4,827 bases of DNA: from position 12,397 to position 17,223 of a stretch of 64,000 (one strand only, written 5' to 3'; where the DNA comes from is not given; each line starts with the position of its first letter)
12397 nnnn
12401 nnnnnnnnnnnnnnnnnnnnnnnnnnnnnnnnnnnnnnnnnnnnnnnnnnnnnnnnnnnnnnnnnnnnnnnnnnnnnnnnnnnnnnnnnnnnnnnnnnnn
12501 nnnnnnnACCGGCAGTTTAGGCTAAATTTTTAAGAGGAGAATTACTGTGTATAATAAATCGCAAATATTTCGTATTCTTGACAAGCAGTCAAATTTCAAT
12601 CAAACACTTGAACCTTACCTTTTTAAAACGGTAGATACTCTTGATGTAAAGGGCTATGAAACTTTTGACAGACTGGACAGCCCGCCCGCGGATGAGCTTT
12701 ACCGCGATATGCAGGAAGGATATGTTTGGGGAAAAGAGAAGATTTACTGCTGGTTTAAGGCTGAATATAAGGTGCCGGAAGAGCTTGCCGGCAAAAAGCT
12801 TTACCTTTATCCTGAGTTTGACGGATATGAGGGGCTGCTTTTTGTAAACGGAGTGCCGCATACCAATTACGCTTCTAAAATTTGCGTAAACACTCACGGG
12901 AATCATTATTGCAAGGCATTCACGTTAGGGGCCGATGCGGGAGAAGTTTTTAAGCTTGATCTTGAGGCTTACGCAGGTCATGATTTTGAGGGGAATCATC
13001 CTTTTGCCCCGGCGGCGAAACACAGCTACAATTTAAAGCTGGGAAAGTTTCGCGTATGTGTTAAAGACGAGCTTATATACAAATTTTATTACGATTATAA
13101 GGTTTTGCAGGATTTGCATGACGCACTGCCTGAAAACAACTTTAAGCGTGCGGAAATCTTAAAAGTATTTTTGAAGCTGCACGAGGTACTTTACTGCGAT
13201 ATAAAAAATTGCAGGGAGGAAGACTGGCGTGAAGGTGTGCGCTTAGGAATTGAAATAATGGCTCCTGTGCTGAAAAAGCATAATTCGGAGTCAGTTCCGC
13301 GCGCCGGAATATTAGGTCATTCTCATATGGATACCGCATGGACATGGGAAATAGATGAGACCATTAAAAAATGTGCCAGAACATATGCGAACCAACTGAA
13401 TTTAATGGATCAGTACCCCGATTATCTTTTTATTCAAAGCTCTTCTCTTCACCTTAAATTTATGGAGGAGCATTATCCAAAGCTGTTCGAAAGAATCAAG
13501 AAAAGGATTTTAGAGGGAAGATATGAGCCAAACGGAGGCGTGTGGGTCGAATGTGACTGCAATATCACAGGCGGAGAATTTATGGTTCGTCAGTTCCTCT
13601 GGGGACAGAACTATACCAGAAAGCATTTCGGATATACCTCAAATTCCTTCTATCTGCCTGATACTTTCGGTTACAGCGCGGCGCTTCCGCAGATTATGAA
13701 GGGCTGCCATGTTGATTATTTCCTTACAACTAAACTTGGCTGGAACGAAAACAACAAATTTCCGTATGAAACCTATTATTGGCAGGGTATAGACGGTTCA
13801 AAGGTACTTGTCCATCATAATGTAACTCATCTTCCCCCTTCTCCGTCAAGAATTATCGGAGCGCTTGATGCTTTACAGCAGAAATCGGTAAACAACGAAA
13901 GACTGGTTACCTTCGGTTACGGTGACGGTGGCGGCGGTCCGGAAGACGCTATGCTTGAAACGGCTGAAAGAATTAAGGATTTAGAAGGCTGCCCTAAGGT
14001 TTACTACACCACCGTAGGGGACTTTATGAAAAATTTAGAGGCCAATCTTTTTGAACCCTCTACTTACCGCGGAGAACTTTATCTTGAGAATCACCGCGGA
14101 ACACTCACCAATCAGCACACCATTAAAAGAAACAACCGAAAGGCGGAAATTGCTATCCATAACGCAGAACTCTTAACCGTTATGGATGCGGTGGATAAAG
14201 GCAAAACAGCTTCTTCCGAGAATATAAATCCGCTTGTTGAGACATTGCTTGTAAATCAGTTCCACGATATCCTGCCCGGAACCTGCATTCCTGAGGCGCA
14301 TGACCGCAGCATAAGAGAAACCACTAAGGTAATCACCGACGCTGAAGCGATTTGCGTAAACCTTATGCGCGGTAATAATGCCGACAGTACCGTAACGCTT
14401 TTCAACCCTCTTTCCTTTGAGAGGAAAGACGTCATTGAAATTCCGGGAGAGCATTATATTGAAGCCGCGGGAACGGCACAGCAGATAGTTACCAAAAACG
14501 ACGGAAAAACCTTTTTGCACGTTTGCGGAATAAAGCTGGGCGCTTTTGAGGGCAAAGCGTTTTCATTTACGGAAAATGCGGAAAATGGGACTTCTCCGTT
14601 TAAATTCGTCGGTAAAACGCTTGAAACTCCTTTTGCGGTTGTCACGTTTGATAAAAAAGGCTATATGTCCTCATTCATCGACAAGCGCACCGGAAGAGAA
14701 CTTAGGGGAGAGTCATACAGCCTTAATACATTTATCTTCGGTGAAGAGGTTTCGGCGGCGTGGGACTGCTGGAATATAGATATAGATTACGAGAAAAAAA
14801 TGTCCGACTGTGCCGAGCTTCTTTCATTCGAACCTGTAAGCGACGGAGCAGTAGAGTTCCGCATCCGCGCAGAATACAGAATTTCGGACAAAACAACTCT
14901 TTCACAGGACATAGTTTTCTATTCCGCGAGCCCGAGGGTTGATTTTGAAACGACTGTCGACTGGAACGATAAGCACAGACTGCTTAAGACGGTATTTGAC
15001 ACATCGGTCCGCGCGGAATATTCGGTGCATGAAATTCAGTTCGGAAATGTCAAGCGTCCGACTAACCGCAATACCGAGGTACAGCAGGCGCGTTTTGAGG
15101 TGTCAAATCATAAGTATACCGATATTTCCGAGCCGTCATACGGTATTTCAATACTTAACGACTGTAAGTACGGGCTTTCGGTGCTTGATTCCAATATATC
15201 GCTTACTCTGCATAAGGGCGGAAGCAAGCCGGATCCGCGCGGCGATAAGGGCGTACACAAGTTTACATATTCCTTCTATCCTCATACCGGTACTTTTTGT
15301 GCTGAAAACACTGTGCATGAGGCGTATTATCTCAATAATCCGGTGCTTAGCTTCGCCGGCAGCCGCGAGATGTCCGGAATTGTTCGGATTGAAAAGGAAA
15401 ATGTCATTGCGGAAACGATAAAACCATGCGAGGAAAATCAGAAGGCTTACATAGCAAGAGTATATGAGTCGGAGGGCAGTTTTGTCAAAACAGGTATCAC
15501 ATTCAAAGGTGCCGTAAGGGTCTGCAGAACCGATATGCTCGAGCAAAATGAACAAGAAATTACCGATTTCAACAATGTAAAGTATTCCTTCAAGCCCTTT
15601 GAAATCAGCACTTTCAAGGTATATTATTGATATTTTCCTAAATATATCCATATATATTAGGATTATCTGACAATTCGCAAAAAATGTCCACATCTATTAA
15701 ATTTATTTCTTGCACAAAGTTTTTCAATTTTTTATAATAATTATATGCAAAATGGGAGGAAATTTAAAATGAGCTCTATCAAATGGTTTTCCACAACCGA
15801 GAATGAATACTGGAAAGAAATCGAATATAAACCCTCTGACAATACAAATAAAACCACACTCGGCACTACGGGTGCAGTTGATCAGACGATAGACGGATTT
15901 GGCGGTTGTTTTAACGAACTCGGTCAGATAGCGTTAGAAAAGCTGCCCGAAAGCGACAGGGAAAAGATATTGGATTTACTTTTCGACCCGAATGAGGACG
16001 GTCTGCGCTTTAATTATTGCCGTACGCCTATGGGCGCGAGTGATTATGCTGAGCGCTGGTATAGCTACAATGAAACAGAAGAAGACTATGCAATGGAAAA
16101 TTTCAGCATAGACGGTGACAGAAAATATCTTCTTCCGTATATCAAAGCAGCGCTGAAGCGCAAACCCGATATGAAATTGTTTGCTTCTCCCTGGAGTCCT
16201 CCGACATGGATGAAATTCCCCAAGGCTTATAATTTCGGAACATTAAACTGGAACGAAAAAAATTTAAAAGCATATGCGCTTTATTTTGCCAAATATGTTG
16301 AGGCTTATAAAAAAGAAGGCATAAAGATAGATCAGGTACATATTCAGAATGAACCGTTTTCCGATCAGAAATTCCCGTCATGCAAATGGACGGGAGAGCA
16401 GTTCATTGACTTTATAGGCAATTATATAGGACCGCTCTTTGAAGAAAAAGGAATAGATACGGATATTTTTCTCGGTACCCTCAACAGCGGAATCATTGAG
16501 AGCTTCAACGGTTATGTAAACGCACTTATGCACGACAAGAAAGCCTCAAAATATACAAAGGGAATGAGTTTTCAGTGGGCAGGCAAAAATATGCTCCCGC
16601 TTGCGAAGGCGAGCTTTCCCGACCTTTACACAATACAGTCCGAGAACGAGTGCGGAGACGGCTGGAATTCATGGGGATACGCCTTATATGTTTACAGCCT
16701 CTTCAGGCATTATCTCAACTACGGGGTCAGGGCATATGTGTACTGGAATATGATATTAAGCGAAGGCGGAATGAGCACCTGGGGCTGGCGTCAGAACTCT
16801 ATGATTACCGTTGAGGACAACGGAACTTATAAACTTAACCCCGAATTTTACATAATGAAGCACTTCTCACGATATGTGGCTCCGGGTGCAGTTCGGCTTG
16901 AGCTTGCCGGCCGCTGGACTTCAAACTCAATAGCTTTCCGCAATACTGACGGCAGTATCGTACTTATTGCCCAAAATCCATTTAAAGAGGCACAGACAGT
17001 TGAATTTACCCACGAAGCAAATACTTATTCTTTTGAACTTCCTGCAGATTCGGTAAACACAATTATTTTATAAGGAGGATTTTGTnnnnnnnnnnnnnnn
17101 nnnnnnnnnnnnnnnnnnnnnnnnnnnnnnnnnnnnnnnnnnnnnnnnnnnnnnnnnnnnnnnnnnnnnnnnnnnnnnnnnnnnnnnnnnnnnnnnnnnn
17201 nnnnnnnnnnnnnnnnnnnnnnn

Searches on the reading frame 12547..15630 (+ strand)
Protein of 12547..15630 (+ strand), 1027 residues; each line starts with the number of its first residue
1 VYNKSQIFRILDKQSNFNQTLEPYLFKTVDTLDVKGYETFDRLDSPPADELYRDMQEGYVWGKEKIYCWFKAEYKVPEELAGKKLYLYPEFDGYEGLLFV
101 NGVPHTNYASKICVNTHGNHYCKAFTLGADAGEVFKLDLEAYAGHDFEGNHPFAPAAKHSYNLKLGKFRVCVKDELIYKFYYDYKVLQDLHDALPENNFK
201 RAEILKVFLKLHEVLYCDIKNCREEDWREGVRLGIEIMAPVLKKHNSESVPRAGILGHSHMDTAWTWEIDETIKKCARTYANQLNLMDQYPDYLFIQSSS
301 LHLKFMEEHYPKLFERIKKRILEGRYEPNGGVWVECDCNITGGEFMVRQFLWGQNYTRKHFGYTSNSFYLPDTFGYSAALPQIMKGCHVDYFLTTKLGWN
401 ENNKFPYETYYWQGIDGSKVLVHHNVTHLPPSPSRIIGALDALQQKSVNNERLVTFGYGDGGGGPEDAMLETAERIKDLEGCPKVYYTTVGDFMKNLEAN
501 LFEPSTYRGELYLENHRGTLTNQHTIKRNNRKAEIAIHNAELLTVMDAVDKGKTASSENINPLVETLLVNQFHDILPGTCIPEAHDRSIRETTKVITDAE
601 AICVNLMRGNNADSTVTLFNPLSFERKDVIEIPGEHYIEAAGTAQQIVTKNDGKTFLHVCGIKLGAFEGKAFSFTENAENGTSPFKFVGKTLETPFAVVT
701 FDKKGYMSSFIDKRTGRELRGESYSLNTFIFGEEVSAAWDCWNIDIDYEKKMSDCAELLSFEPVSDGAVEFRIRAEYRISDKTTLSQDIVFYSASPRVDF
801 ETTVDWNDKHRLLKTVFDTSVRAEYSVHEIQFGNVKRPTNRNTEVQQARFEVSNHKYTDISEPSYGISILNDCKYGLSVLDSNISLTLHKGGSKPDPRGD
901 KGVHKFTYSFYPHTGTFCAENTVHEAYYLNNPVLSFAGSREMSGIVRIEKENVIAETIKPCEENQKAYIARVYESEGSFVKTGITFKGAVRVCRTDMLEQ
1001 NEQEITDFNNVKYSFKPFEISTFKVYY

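Call 7: search_protein_families(library=pfam, proteins=[window:12547-15630:+], max_evalue=0.01)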
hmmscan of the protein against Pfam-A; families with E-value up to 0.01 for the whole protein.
window:12547-15630:+ (1027 aa): 5 families
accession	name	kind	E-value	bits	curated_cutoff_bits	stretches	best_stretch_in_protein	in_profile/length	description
PF01074.27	Glyco_hydro_38N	-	1.6e-73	247.9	25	1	256-499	5-257/270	Glycosyl hydrolases family 38 N-terminal domain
PF07748.19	Glyco_hydro_38C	-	9.3e-51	173.4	25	1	692-898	1-206/206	Glycosyl hydrolases family 38 C-terminal domain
PF09261.16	Alpha-mann_mid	-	7.5e-20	71.3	31.1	1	514-607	1-93/96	Alpha mannosidase middle domain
PF17677.7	Glyco_hydro38C2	-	1.5e-10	41.4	22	1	952-1023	1-72/72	Glycosyl hydrolases family 38 C-terminal beta sandwich domain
PF22907.2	Ams1-like_1st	-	0.0012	19.1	27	1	57-105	34-81/145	Alpha-mannosidase, jelly roll domain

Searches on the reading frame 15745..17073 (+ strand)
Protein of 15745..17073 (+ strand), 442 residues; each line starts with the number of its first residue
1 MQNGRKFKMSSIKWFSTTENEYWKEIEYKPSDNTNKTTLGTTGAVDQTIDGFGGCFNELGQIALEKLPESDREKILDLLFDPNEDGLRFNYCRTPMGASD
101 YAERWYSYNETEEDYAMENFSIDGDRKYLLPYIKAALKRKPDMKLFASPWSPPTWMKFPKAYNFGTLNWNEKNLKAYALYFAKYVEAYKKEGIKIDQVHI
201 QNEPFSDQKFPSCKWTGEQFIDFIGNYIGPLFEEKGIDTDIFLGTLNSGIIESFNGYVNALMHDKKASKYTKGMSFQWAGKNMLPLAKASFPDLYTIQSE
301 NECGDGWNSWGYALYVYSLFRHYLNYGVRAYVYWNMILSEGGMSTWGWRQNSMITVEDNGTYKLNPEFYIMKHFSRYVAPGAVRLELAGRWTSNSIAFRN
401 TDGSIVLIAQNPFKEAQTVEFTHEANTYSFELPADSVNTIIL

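Call 7: search_protein_families(library=pfam, proteins=[window:15745-17073:+], max_evalue=0.01)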
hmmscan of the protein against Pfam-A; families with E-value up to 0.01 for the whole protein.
window:15745-17073:+ (442 aa): 4 families
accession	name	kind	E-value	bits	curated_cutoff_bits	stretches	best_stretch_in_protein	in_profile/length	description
PF02055.22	Glyco_hydro_30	-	3.6e-45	154.9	23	1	49-378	1-348/348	Glycosyl hydrolase family 30 TIM-barrel domain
PF02057.21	Glyco_hydro_59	-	3.1e-12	46.9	27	1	67-209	20-147/294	Glycosyl hydrolase family 59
PF17189.10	Glyco_hydro_30C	-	6.8e-09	36.2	22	1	381-440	1-65/65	Glycosyl hydrolase family 30 beta sandwich domain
PF14587.12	Glyco_hydr_30_2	-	0.0032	17.3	27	1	132-244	109-225/364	O-Glycosyl hydrolase family 30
